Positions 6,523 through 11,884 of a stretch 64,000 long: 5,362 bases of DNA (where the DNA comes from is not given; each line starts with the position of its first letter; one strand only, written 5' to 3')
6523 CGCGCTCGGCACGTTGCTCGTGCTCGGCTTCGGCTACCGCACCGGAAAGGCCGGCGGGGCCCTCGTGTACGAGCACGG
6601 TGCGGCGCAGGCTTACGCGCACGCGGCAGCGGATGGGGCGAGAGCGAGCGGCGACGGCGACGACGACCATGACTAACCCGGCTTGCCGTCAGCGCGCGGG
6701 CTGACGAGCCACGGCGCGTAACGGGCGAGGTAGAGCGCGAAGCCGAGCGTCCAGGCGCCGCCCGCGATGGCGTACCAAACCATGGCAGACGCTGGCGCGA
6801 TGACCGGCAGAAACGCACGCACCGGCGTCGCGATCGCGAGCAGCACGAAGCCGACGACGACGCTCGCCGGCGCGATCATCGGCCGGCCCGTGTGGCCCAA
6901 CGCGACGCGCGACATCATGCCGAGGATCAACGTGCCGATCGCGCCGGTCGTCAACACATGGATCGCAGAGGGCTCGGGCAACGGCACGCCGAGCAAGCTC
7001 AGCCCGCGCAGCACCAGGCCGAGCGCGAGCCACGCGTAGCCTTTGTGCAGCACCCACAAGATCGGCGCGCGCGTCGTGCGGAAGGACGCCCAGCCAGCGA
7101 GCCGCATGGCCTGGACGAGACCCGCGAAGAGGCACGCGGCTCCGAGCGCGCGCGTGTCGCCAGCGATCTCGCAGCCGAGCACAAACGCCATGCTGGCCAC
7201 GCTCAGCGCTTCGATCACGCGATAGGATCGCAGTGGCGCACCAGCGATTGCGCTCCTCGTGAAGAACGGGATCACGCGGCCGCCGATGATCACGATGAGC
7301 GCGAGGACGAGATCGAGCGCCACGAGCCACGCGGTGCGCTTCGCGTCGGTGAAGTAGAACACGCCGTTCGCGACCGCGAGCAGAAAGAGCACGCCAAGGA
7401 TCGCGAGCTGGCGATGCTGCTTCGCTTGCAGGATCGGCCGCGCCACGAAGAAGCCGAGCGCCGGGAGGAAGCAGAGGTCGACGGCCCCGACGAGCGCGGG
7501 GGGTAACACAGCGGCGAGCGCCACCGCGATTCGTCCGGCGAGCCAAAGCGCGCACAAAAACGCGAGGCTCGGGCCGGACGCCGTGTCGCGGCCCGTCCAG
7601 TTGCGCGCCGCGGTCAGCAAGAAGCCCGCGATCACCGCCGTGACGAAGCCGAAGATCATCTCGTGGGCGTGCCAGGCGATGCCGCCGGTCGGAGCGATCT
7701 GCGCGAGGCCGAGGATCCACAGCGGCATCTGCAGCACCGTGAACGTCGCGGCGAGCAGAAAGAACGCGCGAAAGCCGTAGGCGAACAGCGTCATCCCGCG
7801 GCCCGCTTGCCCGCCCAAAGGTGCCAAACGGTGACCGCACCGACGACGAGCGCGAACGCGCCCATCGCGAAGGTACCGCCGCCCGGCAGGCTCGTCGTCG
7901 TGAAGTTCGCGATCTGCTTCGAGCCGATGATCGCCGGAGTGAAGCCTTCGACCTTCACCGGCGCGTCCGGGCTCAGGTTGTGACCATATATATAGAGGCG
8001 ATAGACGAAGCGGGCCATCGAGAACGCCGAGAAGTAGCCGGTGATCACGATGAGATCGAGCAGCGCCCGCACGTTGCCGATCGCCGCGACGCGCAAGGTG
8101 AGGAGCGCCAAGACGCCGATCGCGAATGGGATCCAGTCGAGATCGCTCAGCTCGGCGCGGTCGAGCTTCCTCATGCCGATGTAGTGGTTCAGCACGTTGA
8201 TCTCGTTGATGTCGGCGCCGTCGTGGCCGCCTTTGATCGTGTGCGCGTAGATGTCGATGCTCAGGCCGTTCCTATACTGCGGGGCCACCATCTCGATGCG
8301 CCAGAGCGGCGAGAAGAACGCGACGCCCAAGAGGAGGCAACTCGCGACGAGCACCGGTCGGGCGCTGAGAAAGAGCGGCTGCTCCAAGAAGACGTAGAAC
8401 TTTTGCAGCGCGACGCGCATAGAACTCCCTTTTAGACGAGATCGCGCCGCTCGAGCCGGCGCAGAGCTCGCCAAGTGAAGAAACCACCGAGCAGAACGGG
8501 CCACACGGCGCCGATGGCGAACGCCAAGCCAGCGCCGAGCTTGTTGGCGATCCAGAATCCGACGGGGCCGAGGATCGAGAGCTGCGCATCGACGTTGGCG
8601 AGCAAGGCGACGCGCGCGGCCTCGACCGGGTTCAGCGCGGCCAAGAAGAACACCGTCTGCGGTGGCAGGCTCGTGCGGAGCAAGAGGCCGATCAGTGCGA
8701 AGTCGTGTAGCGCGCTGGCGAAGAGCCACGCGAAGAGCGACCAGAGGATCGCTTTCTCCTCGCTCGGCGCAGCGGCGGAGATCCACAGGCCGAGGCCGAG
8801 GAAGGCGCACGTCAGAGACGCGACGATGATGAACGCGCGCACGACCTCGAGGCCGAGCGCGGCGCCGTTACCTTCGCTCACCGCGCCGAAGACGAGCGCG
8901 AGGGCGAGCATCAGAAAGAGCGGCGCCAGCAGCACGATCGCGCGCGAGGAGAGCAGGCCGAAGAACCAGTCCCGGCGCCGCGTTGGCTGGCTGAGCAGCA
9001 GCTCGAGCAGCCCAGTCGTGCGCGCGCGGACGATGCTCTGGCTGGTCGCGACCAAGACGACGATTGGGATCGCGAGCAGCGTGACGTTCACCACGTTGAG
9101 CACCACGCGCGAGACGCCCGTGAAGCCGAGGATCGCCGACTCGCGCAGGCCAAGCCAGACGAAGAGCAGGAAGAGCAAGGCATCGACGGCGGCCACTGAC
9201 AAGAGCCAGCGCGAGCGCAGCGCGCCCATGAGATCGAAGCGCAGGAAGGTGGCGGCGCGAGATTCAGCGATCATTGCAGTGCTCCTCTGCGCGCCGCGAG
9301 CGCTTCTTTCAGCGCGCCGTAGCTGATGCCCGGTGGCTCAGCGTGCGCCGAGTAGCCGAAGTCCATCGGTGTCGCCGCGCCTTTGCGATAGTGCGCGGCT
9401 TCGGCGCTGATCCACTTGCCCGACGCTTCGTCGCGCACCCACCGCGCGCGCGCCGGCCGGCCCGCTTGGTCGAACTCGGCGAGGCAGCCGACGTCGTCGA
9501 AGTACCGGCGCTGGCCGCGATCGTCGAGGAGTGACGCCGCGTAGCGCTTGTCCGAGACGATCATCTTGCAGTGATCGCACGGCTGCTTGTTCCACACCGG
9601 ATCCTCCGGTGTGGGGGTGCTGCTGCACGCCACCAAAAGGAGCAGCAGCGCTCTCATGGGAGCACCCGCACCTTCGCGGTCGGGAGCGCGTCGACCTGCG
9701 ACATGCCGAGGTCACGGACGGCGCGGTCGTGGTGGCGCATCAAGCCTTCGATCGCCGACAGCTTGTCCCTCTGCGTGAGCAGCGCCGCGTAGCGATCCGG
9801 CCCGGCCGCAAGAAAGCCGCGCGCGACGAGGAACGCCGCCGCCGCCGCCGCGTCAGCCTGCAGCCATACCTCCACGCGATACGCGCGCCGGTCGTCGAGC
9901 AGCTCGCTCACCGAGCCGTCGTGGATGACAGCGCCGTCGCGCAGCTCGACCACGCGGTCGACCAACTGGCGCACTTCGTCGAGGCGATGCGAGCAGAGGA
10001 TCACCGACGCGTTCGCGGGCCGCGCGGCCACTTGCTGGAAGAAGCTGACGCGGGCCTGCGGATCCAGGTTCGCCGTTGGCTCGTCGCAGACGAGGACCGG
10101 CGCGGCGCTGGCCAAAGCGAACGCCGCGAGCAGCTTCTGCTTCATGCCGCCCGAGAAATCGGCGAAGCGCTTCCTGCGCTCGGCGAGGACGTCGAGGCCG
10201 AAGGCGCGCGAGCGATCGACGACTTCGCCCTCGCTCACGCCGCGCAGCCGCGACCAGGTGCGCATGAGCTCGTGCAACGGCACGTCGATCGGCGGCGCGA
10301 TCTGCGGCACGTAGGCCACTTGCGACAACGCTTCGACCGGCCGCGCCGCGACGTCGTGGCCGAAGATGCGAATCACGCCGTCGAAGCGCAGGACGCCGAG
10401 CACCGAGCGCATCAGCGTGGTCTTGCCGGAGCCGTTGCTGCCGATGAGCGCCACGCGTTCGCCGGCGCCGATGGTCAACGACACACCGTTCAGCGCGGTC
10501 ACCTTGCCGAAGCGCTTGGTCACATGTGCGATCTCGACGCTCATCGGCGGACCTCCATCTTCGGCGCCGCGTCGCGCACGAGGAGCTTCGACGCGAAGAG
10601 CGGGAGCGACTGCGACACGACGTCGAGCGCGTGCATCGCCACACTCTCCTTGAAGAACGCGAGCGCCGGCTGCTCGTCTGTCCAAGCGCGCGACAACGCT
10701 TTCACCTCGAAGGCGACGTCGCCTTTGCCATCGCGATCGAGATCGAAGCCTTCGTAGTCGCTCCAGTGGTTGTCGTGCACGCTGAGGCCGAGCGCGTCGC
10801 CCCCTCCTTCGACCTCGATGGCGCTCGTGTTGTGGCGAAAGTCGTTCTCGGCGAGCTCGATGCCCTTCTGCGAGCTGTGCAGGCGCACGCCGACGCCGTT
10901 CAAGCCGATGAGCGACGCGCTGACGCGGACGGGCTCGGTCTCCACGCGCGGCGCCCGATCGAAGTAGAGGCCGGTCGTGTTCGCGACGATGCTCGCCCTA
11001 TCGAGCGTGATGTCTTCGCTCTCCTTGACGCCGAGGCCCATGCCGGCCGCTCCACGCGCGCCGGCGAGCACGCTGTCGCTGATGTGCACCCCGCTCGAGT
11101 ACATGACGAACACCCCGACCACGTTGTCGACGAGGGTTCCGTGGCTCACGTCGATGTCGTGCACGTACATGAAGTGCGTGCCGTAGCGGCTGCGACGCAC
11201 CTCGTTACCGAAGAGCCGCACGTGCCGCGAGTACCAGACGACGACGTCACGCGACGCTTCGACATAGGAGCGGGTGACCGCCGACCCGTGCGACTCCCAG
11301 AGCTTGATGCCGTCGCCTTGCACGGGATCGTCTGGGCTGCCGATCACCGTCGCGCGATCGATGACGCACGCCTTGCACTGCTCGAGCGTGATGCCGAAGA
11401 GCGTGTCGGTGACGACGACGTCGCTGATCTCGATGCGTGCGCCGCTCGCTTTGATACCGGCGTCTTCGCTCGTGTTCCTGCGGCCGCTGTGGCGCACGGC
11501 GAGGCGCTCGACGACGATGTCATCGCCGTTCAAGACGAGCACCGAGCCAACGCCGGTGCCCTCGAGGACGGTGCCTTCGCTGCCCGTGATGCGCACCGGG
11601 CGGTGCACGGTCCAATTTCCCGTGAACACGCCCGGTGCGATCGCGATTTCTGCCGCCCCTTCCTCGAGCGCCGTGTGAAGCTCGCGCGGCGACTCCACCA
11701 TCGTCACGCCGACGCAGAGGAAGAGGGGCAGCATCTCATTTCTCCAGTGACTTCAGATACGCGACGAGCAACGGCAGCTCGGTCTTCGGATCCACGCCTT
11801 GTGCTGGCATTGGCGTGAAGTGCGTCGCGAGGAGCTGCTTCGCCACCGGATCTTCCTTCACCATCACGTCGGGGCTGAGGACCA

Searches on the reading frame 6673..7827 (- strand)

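Call 106: search_protein_families(library=pfam, proteins=[window:6673-7827:-], max_evalue=0.001)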
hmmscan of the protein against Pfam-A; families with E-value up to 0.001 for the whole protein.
window:6673-7827:- (384 aa): 1 family
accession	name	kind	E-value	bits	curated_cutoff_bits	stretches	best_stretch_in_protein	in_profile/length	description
PF05940.17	NnrS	-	3.1e-106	356.3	28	1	14-378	2-371/371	NnrS protein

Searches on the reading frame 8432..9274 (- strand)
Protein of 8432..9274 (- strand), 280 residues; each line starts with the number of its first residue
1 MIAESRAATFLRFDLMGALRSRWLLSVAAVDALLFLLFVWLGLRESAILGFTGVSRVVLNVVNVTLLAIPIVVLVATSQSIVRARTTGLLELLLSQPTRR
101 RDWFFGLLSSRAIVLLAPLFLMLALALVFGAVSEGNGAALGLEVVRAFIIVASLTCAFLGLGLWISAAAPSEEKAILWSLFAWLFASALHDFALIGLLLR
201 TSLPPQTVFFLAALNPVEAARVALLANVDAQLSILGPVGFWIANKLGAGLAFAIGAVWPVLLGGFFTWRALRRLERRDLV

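Call 106: search_protein_families(library=pfam, proteins=[window:8432-9274:-], max_evalue=0.001)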
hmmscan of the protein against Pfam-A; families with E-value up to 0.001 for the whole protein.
window:8432-9274:- (280 aa): 2 families
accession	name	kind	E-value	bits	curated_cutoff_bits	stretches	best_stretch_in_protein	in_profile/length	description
PF12679.13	ABC2_membrane_2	-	9.6e-14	51.7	27.2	1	15-238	8-252/283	ABC-2 family transporter protein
PF12698.13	ABC2_membrane_3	-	0.00016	21.3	31.6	1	62-217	164-308/347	ABC-2 family transporter protein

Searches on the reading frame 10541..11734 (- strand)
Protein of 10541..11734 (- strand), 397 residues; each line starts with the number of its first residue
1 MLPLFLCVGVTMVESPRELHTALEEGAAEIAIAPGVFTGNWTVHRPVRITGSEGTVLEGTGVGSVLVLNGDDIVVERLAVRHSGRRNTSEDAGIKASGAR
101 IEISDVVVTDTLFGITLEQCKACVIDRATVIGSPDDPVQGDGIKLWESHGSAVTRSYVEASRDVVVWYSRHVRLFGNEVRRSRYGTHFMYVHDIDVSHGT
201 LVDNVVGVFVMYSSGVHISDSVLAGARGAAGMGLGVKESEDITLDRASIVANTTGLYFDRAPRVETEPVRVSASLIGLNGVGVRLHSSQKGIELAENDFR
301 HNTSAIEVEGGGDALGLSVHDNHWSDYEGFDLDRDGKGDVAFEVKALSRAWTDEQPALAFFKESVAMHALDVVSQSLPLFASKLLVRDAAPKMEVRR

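Call 106: search_protein_families(library=pfam, proteins=[window:10541-11734:-], max_evalue=0.001)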
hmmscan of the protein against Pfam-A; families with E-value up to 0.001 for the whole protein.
window:10541-11734:- (397 aa): 2 families
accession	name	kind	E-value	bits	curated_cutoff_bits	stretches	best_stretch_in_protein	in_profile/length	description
PF05048.19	NosD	-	2.5e-27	96.2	23.6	1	134-329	14-212/212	Periplasmic copper-binding protein (NosD)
PF13229.12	Beta_helix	-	1.4e-13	51.2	25.9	1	94-228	3-139/158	Right handed beta helix region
